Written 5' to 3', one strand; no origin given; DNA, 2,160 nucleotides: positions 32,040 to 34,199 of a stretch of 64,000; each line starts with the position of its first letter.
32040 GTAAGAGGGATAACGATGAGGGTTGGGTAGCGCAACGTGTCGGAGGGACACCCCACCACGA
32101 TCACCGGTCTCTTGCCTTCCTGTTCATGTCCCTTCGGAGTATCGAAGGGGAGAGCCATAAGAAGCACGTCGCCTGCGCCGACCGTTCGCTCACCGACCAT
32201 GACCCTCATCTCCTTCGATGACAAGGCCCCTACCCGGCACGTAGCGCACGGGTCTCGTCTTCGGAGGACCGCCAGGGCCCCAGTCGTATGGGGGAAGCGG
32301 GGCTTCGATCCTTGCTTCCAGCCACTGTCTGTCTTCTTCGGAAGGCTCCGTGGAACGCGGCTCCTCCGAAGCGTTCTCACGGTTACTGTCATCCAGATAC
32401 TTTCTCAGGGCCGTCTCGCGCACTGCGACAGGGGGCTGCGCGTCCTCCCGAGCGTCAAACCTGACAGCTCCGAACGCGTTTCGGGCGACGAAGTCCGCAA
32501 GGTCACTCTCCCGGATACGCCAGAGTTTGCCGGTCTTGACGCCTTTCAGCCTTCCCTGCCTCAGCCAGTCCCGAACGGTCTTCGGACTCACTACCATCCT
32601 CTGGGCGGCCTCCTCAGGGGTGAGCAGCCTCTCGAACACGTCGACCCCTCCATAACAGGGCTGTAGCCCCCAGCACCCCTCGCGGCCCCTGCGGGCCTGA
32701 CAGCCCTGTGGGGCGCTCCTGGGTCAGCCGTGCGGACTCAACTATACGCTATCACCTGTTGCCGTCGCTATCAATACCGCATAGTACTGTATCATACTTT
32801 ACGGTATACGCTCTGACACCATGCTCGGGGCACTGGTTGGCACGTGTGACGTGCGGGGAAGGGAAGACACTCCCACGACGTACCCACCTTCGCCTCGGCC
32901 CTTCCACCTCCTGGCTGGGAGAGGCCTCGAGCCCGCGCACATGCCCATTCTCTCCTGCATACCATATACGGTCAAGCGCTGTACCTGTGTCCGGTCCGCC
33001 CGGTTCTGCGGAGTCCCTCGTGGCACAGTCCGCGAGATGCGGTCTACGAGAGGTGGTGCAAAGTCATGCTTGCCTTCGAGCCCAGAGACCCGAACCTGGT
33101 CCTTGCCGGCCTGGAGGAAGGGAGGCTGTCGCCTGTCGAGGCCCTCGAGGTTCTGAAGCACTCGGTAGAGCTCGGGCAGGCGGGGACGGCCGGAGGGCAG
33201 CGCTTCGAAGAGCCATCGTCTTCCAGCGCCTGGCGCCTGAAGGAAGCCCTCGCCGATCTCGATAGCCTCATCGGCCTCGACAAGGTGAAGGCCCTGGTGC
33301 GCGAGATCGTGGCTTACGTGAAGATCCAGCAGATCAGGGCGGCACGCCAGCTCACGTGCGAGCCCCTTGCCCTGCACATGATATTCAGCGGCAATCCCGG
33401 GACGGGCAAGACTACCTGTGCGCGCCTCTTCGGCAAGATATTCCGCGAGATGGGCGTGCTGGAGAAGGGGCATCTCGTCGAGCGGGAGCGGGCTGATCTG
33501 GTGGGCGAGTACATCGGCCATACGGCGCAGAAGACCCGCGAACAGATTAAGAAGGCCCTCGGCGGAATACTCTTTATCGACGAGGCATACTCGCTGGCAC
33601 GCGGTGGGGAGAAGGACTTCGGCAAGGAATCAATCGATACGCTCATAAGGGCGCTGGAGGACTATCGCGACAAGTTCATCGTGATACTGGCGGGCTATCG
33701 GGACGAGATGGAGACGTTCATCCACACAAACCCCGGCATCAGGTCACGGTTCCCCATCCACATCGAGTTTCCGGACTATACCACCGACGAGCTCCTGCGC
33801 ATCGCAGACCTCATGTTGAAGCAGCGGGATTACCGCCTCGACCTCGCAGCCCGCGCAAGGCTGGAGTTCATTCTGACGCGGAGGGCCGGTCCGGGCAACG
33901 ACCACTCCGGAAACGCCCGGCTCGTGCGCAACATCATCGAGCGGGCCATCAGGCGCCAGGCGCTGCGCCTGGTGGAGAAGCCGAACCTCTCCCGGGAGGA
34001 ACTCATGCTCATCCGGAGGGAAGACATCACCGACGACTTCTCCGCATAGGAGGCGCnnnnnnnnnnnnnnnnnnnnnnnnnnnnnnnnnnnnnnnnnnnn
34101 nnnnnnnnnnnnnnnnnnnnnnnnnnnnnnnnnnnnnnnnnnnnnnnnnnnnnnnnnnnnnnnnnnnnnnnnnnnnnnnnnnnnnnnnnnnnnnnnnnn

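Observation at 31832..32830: MazF/PemK toxin with HTH-type antitoxin inserted between hfq and spoVK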

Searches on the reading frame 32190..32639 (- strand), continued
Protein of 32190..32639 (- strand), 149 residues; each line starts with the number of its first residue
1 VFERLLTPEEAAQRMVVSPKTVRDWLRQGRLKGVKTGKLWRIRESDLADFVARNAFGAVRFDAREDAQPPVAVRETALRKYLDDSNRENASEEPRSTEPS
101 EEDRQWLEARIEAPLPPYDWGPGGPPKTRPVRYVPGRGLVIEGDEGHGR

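Call 74: search_dna_similar(query=window:32190-32639:-, collection=plasmids, mode=protein, max_rows=15)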
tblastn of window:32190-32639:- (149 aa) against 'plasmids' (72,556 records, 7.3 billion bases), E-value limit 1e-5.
Records with a match: 2; places in all: 2; records where one place covers at least 80% of the query: 0.
Best place of each record, by identity: <60% 2.
By first word of the organism name: Pyramidobacter 1; Ammonifex 1.
By predicted mobility (MOB-suite, as given by PLSDB): non-mobilizable 2.
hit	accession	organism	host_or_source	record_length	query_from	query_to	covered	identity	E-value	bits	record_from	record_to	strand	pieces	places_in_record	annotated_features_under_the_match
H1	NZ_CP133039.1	Pyramidobacter sp. YE332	mixed culture,rumen fermentation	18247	2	47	31%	56.5%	7e-6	51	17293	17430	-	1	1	helix-turn-helix domain-containing protein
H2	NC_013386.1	Ammonifex degensii KC4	-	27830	5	57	36%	47.2%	3e-6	52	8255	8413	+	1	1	helix-turn-helix domain-containing protein | AbrB/MazE/SpoVT family DNA-binding domain-containing protein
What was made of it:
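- There is no match on plasmids beyond the HTH (call 74).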

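Call 75: find_encoding_contigs(protein=P0003, flank=3500, max_places=5)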
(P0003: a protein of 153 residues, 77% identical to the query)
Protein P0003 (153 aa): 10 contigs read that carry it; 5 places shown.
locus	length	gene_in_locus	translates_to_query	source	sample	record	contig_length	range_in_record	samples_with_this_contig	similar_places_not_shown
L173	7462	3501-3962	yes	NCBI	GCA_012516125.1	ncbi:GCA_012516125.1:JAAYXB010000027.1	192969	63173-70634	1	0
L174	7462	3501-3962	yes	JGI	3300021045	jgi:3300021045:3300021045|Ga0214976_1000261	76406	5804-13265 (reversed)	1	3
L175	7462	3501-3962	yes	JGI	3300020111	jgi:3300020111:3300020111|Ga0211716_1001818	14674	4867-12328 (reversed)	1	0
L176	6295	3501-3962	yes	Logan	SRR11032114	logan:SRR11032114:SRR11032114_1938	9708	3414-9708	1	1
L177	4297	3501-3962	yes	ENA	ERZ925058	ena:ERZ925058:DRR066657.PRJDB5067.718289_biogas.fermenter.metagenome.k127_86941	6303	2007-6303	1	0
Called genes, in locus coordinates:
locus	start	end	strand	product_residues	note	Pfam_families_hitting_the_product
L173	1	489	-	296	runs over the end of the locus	PF01678:DAP_epimerase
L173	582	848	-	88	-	-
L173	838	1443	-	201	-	PF01040:UbiA (faint)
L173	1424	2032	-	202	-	PF01926:MMR_HSR1 (weak)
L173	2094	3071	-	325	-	PF00004:AAA, PF17866:AAA_lid_6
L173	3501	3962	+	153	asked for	PF12728:HTH_17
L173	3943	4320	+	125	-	PF02452:PemK_toxin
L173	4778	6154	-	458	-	PF02447:GntP_permease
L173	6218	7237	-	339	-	PF04166:PdxA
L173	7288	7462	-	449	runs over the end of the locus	PF07005:SBD_N, PF17042:NBD_C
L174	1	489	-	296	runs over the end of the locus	PF01678:DAP_epimerase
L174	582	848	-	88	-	-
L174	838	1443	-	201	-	PF01040:UbiA (faint)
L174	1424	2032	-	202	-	PF01926:MMR_HSR1 (weak)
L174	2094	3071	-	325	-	PF00004:AAA, PF17866:AAA_lid_6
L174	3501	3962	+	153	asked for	PF12728:HTH_17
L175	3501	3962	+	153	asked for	PF12728:HTH_17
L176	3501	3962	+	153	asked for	PF12728:HTH_17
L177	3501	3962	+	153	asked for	PF12728:HTH_17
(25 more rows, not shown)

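Call 76: find_encoding_contigs(protein=P0002, flank=3500, max_places=5)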
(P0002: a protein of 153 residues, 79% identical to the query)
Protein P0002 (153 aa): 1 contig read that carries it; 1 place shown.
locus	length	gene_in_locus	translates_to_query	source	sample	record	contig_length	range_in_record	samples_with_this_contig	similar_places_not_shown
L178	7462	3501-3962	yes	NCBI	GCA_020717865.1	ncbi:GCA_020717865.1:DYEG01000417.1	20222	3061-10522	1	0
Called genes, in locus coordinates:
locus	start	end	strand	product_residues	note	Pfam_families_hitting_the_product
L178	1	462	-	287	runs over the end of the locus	PF01678:DAP_epimerase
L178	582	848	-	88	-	-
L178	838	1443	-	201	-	PF01040:UbiA (faint)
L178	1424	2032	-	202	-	PF01926:MMR_HSR1 (weak)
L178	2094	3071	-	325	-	PF00004:AAA, PF17866:AAA_lid_6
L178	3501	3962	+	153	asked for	PF12728:HTH_17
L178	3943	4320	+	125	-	PF02452:PemK_toxin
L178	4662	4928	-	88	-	PF17209:Hfq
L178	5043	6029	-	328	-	PF01745:IPT (weak), PF01715:IPPT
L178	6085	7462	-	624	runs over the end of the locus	PF02518:HATPase_c (weak), PF13589:HATPase_c_3, PF01119:DNA_mis_repair, PF08676:MutL_C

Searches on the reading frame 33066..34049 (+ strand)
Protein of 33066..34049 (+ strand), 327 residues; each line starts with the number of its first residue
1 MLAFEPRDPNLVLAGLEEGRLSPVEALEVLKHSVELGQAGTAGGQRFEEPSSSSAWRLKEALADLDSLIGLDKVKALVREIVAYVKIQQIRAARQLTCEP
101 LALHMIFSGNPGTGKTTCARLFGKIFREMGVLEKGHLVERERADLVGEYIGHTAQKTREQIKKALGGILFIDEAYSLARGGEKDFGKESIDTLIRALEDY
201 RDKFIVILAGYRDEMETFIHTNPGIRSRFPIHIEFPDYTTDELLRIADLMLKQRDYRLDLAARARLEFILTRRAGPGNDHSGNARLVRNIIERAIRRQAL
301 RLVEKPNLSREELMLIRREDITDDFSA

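Call 4: search_protein_families(library=pfam, proteins=[window:33066-34049:+], max_evalue=0.1)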
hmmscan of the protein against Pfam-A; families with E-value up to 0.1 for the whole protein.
window:33066-34049:+ (327 aa): 14 families
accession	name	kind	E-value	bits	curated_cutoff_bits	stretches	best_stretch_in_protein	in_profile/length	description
PF00004.35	AAA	-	1.4e-18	68.1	21.2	1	105-236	1-130/131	ATPase family associated with various cellular activities (AAA)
PF17866.7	AAA_lid_6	-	1e-17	64.4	24.3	1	262-321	3-60/60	AAA lid domain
PF13401.12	AAA_22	-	0.0001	23.1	27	0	104-124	7-27/130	AAA domain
PF05496.18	RuvB_N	-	0.0017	18.6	27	1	90-182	23-101/159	Holliday junction DNA helicase RuvB P-loop domain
PF01078.27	Mg_chelatase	-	0.0018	18.1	20.3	0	104-129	24-49/207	Magnesium chelatase, subunit ChlI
PF13604.12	AAA_30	-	0.0038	17.4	27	1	88-174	5-97/191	AAA domain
PF07728.20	AAA_5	-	0.018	15.5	22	1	104-173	1-74/139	AAA domain (dynein-related subfamily)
PF05673.19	DUF815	-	0.018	14.6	23.8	0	88-145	39-92/249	Protein of unknown function (DUF815)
PF20720.3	nSTAND3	-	0.035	14.2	27.2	1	104-122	19-37/155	Novel STAND NTPase 3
PF00158.32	Sigma54_activat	-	0.041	14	20.2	0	102-177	22-105/168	Sigma-54 interaction domain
PF13191.12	AAA_16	-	0.061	14.2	32.6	0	90-140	12-63/167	AAA ATPase domain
PF01443.25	Viral_helicase1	-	0.068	13.4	21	1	107-180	3-74/228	Viral superfamily 1 RNA helicase core domain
PF13245.12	AAA_19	-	0.069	13.8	25.1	0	105-132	14-41/134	AAA domain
PF08433.16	KTI12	-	0.095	12.6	22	0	105-133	4-28/271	Chromatin associated protein KTI12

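Call 5: search_protein_families(library=ncbifam, proteins=[window:33066-34049:+], max_evalue=0.1)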
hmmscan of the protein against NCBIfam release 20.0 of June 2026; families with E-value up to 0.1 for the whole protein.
window:33066-34049:+ (327 aa): 31 families (the best 25 are shown)
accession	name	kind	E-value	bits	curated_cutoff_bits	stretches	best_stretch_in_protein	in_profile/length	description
TIGR02881.1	spore_V_K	equivalog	2.6e-120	400.3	422.95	1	63-321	3-261/261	stage V sporulation protein K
TIGR02880.1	cbbX_cfxQ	equivalog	1e-82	277.7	459.25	1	57-322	12-279/284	CbbX protein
TIGR03922.1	T7SS_EccA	equivalog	2.6e-76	257.3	466.65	1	55-323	265-550/557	type VII secretion AAA-ATPase EccA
NF042959.1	IteA_antiphage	equivalog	6.8e-06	25.5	510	1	94-253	115-270/367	anti-phage ATPase IteA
NF000868.0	PRK00080.1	equivalog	7.6e-05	21.7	282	1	90-181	41-118/330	Holliday junction branch migration DNA helicase RuvB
NF008004.0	PRK10733.1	equivalog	0.00018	19.6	1008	1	60-224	149-311/644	ATP-dependent zinc metalloprotease FtsH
TIGR02902.1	spore_lonB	equivalog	0.00026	19.7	723.3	1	88-122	72-106/531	ATP-dependent protease LonB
TIGR00635.1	ruvB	equivalog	0.00043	19.4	299.05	1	90-181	20-97/305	Holliday junction branch migration DNA helicase RuvB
TIGR01243.1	CDC48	subfamily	0.00065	18.1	802.65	1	70-247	182-358/733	CDC48 family AAA ATPase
NF001679.0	PRK00440.1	equivalog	0.00087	18.4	303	1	104-179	41-117/322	replication factor C small subunit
NF003069.1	PRK03992.1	subfamily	0.00099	18.3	500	1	66-178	131-237/379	proteasome-activating nucleotidase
TIGR02397.1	dnaX_nterm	equivalog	0.0014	17.9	250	1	101-125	35-59/355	DNA polymerase III subunit gamma/tau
TIGR01242.2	TIGR01242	subfamily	0.0026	16.8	500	1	67-178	115-220/362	proteasome-activating nucleotidase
TIGR02928.1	TIGR02928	subfamily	0.0036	16.2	181.3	0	104-208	42-135/366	orc1/cdc6 family replication initiation protein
TIGR02903.1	spore_lon_C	equivalog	0.0037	15.8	678.8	1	89-122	162-195/615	Lon family ATP-dependent protease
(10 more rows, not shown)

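Call 14: find_related_loci(query=window:33066-34049:+, collection=genome_contigs, flank=10000)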
Query window:33066-34049:+ (327 aa) in genome_contigs; peptide patterns used: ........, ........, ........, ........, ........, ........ (x = any residue, [..] = any of these).
600 stretches matched a pattern (row limit reached: there are more); 555 encode a relative of the query (tblastn E <= 1e-3); the best 80 are kept; 80 distinct loci.
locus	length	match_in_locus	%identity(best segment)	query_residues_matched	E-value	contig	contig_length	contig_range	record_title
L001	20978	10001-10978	91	1-325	0e+0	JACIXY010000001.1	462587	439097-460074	MAG: Bacillota bacterium isolate MAG-64 Firmicutes_O3_bin27_Scaffold_1, whole genome shotgun sequence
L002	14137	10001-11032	79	1-325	4e-179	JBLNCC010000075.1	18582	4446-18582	MAG: Betaproteobacteria bacterium isolate MAG135 PRJNA950955_bin41_renamed_74, whole genome shotgun sequence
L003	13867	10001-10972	77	1-327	6e-162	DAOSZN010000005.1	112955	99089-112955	MAG TPA_asm: Bacillota bacterium isolate AMR_MDS_2058 NODE_111_length_112955_cov_11.053224, whole genome shotgun sequenc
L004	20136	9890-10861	75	1-327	4e-159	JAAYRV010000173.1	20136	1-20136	MAG: Bacillota bacterium isolate AS23ysBPME_252 115964_AS23, whole genome shotgun sequence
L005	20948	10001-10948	67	3-321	6e-137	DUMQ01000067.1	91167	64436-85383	MAG TPA_asm: Bacillota bacterium isolate AS04akNAM_80 28856_AS04, whole genome shotgun sequence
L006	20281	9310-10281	63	6-323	3e-129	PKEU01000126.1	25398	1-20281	MAG: bacterium isolate RSA8 c_000000000391, whole genome shotgun sequence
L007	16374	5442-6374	63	8-321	4e-125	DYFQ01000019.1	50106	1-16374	MAG TPA_asm: Symbiobacterium thermophilum isolate BE2011_3_71_10 Afr_mines_BE2011_264_length_50106_cov_3_894867, whole g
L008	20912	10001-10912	63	16-323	4e-124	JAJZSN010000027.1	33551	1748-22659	MAG: Bacillota bacterium isolate SKS3.bin3 NODE_1854_length_33551_cov_2.071266, whole genome shotgun sequence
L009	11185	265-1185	63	12-323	3e-123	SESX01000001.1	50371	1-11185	MAG: Candidatus Acetocimmeria pyornia isolate JdFRolivine-5 1, whole genome shotgun sequence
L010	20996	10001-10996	58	1-326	3e-120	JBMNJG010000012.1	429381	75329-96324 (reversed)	MAG: Limnochordia bacterium isolate SBF912LR0HQ0069 contig_47222, whole genome shotgun sequence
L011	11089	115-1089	58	6-323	7e-120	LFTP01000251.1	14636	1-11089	MAG: Clostridia bacterium DTU080 scaffold95948, whole genome shotgun sequence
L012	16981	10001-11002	61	2-323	8e-119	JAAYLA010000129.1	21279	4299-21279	MAG: Bacillota bacterium isolate AS15tlH2ME_115 35900_AS15, whole genome shotgun sequence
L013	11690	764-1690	58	12-326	5e-117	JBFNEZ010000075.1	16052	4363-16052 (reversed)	MAG: Thermotaleaceae bacterium isolate AA5 NODE_1341_length_16052_cov_8.245484, whole genome shotgun sequence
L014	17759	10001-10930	60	6-321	4e-117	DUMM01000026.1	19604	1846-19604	MAG TPA_asm: Bacillota bacterium isolate AS04akNAM_60 10877_AS04, whole genome shotgun sequence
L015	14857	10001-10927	60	8-323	8e-117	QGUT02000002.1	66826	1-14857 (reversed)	MAG: Bacillota bacterium isolate ZC4RG34 NODE_207_length_66826_cov_14.153480, whole genome shotgun sequence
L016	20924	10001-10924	58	9-321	8e-117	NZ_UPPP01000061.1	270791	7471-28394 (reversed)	Lucifera butyrica isolate LUCI, whole genome shotgun sequence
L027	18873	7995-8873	61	42-320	3e-115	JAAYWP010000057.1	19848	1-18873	MAG: Syntrophomonadaceae bacterium isolate AS4GglBPBL_35 9570_AS4G, whole genome shotgun sequence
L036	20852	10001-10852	62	35-320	3e-113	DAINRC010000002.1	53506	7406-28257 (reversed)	MAG TPA_asm: Bacillota bacterium isolate CTOTU24187 NODE_3_length_53506_cov_8.016613, whole genome shotgun sequence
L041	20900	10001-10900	61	33-321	5e-113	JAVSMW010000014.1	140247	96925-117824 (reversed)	MAG: Thermincola sp. isolate NRBC_bin_10V2 Thermincola_NRBC_Contig_14, whole genome shotgun sequence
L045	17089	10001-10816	62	52-323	8e-113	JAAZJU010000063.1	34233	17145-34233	MAG: Clostridia bacterium isolate AS21ysBPME_41 40707_AS21, whole genome shotgun sequence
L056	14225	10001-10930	61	12-323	2e-127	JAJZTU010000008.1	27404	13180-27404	MAG: Bacillota bacterium isolate SKS3.bin89 NODE_2541_length_27404_cov_2.875096, whole genome shotgun sequence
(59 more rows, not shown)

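Call 29: search_protein_families(library=pfam, proteins=[L002:4741-5610:+, L002:4762-5688:-, L002:5513-6985:+, L002:6004-7305:-, L002:7007-8089:+, L002:8165-9541:+, L002:9510-9965:-, L002:9469-9891:+, L002:7867-8463:+], max_evalue=0.001)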
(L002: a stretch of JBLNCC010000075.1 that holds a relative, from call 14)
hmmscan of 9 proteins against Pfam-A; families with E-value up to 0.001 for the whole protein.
L002:4741-5610:+ (289 aa): 13 families
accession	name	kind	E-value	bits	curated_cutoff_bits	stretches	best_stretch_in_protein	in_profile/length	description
PF00455.28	DeoRC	-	3.3e-54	183.6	31.8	1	99-254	4-159/160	DeoR C terminal sensor domain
PF08220.18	HTH_DeoR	-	1.1e-16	60.7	21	1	28-80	1-53/57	DeoR-like helix-turn-helix domain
PF08279.18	HTH_11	-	1.8e-10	41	25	1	28-74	1-48/55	HTH domain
PF00392.27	GntR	-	3.9e-08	33.3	27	1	44-78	27-61/64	Bacterial regulatory proteins, gntR family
PF19187.6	HTH_PafC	-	1.7e-05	25.1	32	1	31-73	8-50/115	PafC helix-turn-helix domain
PF04703.18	FaeA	-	1.8e-05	25.4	20.7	1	32-74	5-48/62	FaeA-like protein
PF01047.28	MarR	-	3.5e-05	24.1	24.6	1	36-75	12-51/59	MarR family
PF25213.1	HVO_A0261_N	-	9e-05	22.7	35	1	40-76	23-59/86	HVO_A0261 N-terminal domain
PF14502.12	HTH_41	-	0.00045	20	25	0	44-73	9-38/48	Helix-turn-helix domain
PF01978.25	TrmB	-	0.00074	19.8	25.6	0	39-77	20-58/68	Sugar-specific transcriptional regulator TrmB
PF12840.13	HTH_20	-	0.00075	19.9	27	0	37-73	14-50/51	Helix-turn-helix domain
PF13412.12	HTH_24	-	0.00079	19.4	21.9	0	45-71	21-47/48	Winged helix-turn-helix DNA-binding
PF13545.12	HTH_Crp_2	-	0.0009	19.6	27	0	45-76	26-56/70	Crp-like helix-turn-helix domain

L002:4762-5688:- (308 aa): 0 families

L002:5513-6985:+ (490 aa): 3 families
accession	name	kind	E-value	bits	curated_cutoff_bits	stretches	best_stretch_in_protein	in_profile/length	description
PF07005.16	SBD_N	-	6.1e-59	200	25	1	42-266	2-228/230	Sugar-binding N-terminal domain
PF17042.10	NBD_C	-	6.1e-26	92.3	28.3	1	296-473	1-167/168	Nucleotide-binding C-terminal domain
PF18178.6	Cap17-like_N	-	0.00077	19.3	26.6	0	282-379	10-104/232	ATP nucleosidase Cap17-like, N-terminal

L002:6004-7305:- (433 aa): 0 families

L002:7007-8089:+ (360 aa): 1 family
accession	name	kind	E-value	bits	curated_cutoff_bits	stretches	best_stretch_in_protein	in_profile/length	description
PF04166.17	PdxA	-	1.8e-100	336.5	27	1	59-351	2-286/286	Pyridoxal phosphate biosynthetic protein PdxA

L002:8165-9541:+ (458 aa): 1 family
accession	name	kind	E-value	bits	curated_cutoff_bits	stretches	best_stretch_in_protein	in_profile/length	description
PF02447.22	GntP_permease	-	4.1e-127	425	22.5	1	8-456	3-439/440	GntP family permease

L002:9510-9965:- (151 aa): 0 families

L002:9469-9891:+ (140 aa): 0 families

L002:7867-8463:+ (198 aa): 0 families

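Call 89: search_protein_families(library=pfam, proteins=[L008:8740-9792:+, L016:8813-9736:+, L027:5421-6389:+, L027:6409-7155:+, L036:7702-8394:+, L041:8325-9188:+, L045:7882-9705:+, L056:6933-7946:+, L056:8702-9832:+, L045:6657-7238:+], max_evalue=0.00001)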
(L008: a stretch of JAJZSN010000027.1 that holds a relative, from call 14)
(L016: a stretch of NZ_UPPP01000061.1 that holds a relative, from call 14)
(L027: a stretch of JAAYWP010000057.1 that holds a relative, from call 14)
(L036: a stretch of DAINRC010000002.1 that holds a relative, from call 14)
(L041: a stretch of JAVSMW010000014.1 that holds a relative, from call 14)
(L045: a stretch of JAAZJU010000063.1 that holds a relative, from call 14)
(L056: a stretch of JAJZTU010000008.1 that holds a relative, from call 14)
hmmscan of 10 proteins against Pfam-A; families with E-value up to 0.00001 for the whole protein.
L008:8740-9792:+ (351 aa): 2 families
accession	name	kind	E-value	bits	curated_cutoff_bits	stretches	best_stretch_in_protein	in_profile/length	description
PF01339.22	CheB_methylest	-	1.7e-57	194.4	24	1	169-347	1-174/174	CheB methylesterase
PF00072.30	Response_reg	-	3.8e-23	82.2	30.2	1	8-115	1-106/111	Response regulator receiver domain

L016:8813-9736:+ (308 aa): 3 families
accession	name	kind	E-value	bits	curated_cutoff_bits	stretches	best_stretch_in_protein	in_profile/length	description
PF20511.4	PMI_typeI_cat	-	3.9e-13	50.2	22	1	6-109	3-109/143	Phosphomannose isomerase type I, catalytic domain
PF21621.3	MPI_cupin_dom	-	6.9e-13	48.8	27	1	237-307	7-77/79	Mannose-6-phosphate isomerase, cupin domain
PF07883.17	Cupin_2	-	5.5e-06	26.4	27.2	0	159-178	37-56/70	Cupin domain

L027:5421-6389:+ (323 aa): 4 families
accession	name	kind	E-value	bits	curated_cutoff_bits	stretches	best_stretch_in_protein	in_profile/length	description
PF09084.16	NMT1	-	1.6e-28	100.6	20.5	1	43-256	2-215/216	NMT1/THI5 like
PF13379.11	NMT1_2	-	1.9e-15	57.8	24.7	1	30-256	3-243/252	NMT1-like family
PF03180.19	Lipoprotein_9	-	6.9e-11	42.2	27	1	35-197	1-161/236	NlpA lipoprotein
PF12974.12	Phosphonate-bd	-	5.6e-06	26.3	27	1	58-250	25-226/242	ABC transporter, phosphonate, periplasmic substrate-binding protein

L027:6409-7155:+ (249 aa): 2 families
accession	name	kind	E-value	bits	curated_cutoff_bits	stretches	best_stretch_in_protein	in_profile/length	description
PF00005.33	ABC_tran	-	2.6e-34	119.2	25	1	23-160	3-136/137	ABC transporter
PF02463.25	SMC_N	-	2.6e-06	27.5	40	0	88-188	135-196/220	RecF/RecN/SMC N terminal domain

L036:7702-8394:+ (231 aa): 3 families
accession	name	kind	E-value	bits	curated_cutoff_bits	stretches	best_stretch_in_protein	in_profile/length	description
PF09084.16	NMT1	-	6e-14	52.9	20.5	1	2-161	57-215/216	NMT1/THI5 like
PF13379.11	NMT1_2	-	1.7e-08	35.1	24.7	1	55-161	137-243/252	NMT1-like family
PF12974.12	Phosphonate-bd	-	1.4e-06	28.3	27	1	21-150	84-218/242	ABC transporter, phosphonate, periplasmic substrate-binding protein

L041:8325-9188:+ (288 aa): 1 family
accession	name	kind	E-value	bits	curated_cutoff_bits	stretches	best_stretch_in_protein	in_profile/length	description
PF00753.33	Lactamase_B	-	4.8e-15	56.5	22.7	1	27-193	48-196/196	Metallo-beta-lactamase superfamily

L045:7882-9705:+ (608 aa): 1 family
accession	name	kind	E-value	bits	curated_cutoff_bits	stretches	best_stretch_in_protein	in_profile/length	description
PF14903.11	WG_beta_rep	-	1e-11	45.1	25.6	1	272-309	1-34/35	WG containing repeat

L056:6933-7946:+ (338 aa): 3 families
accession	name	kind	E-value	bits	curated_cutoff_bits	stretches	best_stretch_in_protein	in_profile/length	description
PF13437.12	HlyD_3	-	3e-16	60.5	22.2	1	219-330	2-106/106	HlyD family secretion protein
PF16576.10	HlyD_D23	-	1e-12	48.2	30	1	41-292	18-185/214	Barrel-sandwich domain of CusB or HlyD membrane-fusion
PF00364.28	Biotin_lipoyl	-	1.9e-06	28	22.1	0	44-73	44-73/73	Biotin-requiring enzyme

L056:8702-9832:+ (377 aa): 4 families
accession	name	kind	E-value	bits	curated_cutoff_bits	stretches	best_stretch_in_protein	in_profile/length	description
PF12698.13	ABC2_membrane_3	-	1.1e-44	153.4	31.6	1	23-370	3-347/347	ABC-2 family transporter protein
PF01061.29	ABC2_membrane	-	4.7e-34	118.2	26.9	1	181-341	47-210/211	ABC-2 type transporter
PF12679.13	ABC2_membrane_2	-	3.9e-16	59.6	27.2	1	8-375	2-281/283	ABC-2 family transporter protein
PF12730.13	ABC2_membrane_4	-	9.5e-07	29.4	27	0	190-294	57-169/179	ABC-2 family transporter protein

L045:6657-7238:+ (194 aa): 1 family
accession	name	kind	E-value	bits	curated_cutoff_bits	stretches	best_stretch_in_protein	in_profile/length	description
PF02698.23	DUF218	-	4.7e-27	94.9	27.6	1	40-184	1-132/133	DUF218 domain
